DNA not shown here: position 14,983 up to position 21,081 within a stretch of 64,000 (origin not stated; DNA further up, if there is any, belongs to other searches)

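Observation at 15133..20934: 1933-aa gingipain-like modular adhesin built around an S1 serine protease instead of a C25 cysteine protease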

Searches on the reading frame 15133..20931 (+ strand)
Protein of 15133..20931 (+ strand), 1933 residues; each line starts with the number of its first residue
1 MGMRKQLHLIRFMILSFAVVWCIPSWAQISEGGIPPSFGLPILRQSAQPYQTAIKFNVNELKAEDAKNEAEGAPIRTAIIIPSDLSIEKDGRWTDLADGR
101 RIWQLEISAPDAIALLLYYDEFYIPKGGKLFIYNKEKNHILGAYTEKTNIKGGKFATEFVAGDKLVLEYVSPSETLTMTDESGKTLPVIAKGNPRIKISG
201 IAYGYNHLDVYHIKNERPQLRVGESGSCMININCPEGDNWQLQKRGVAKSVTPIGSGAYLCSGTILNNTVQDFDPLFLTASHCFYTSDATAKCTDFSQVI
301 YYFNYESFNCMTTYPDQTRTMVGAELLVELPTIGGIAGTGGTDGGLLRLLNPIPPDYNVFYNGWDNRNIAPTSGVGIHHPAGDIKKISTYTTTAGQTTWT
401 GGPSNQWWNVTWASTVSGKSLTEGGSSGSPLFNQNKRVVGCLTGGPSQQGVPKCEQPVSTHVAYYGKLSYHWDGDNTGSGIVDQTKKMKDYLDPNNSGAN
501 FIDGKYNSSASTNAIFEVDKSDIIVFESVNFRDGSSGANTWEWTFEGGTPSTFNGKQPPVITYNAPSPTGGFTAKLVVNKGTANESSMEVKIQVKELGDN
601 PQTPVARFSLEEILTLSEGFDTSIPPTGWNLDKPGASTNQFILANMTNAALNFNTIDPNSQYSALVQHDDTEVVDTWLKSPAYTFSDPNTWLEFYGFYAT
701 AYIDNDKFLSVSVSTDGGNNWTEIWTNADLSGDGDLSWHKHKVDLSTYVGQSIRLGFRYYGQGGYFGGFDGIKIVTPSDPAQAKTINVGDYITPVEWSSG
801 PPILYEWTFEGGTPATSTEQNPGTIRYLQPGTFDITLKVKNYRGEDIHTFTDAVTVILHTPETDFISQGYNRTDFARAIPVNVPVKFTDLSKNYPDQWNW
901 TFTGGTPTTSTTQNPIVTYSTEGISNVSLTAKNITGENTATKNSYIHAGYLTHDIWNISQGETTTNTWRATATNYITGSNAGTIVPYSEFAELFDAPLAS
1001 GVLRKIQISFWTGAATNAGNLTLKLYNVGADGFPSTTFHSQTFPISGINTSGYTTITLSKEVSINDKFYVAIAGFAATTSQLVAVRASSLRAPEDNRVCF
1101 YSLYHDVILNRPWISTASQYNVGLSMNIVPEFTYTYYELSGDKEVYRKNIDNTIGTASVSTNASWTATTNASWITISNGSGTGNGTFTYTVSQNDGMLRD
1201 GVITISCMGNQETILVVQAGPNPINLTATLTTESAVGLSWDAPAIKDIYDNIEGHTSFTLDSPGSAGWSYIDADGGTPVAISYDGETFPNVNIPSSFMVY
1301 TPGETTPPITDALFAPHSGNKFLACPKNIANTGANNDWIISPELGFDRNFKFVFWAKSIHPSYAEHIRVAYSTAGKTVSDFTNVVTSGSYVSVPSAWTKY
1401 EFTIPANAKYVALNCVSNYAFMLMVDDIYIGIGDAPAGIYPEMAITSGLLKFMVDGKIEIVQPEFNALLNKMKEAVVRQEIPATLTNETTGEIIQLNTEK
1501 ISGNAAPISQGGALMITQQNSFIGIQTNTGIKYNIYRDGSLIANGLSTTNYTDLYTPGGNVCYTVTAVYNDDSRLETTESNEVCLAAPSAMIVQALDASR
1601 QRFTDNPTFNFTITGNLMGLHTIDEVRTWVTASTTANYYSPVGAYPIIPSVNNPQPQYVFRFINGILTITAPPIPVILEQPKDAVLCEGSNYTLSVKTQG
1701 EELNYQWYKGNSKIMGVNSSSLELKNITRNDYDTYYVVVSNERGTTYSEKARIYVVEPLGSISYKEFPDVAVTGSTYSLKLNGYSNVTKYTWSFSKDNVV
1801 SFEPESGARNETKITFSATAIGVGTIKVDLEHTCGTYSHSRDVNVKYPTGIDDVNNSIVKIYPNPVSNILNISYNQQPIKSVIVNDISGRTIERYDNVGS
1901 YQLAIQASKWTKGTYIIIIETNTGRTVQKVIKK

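Call 3: search_protein_families(library=pfam, proteins=[window:15133-20931:+], max_evalue=0.1)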
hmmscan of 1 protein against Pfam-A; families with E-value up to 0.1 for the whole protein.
window:15133-20931:+ (1933 aa): 15 families
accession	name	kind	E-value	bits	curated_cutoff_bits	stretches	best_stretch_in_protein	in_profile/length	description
PF00801.26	PKD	-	2e-15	57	23.5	2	798-845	24-71/80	PKD domain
PF18911.6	PKD_4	-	4.3e-14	52.8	27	3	879-946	18-83/85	PKD domain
PF18962.6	Por_Secre_tail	-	5.8e-11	43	27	1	1861-1931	1-74/75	Secretion system C-terminal sorting domain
PF13004.13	BACON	-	3.4e-09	37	25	1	1164-1219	2-61/61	Putative binding domain, N-terminal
PF13927.12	Ig_3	-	3.1e-07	31.3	30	1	1675-1741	2-78/78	Immunoglobulin domain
PF13365.12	Trypsin_2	-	1.7e-06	29.3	27.6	1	261-440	1-143/144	Trypsin-like peptidase domain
PF07679.22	I-set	-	1.2e-05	25.8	23.7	1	1675-1746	1-82/90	Immunoglobulin I-set domain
PF19190.6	BACON_2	-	1.7e-05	25.1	25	1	1158-1220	24-93/94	Viral BACON domain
PF19081.6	Ig_7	-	2.2e-05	25.1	27.3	1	1672-1751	1-76/84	Ig-like domain CHU_C associated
PF18676.6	MBG_2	-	2.9e-05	25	25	1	1593-1668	3-72/72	MBG domain (YGX type)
PF20773.4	InhA-like_MAM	-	5.8e-05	23.1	26.9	1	704-765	76-150/191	Immune inhibitor A-like, MAM domain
PF13895.12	Ig_2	-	0.00027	21.5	27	1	1677-1753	3-77/79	Immunoglobulin domain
PF07675.18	Cleaved_Adhesin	-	0.00055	20.4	21.4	1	1313-1429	37-173/174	Cleaved Adhesin Domain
PF18370.7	RGI_lyase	-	0.0015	19.3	27.8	1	1528-1577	30-80/86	Rhamnogalacturonan I lyases beta-sheet domain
PF00949.27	Peptidase_S7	-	0.012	15.9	20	1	423-444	94-115/131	Peptidase S7, Flavivirus NS3 serine protease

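Call 4: search_protein_families(library=ncbifam, proteins=[window:15133-20931:+], max_evalue=0.1)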
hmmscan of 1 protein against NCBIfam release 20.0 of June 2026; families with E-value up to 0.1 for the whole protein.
window:15133-20931:+ (1933 aa): 5 families
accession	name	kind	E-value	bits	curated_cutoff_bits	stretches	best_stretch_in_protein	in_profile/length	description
NF038128.1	choice_anch_J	domain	2.2e-25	89.8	30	2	1313-1430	36-162/162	choice-of-anchor J domain-containing protein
TIGR04183.1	Por_Secre_tail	domain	3.1e-09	36.7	23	1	1861-1933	1-72/72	T9SS type A sorting domain-containing protein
NF038113.1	T9SSA_dep_M36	equivalog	7.8e-09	34.2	885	1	1850-1933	784-869/869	T9SS-dependent M36 family metallopeptidase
NF033708.1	T9SS_Cterm_ChiA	domain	5.6e-07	29.3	40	1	1879-1931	1-53/55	T9SS sorting signal type C domain-containing protein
NF038340.1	SAR2788_fam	subfamily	0.018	14.8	50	1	1478-1508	118-148/177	SAR2788 family putative toxin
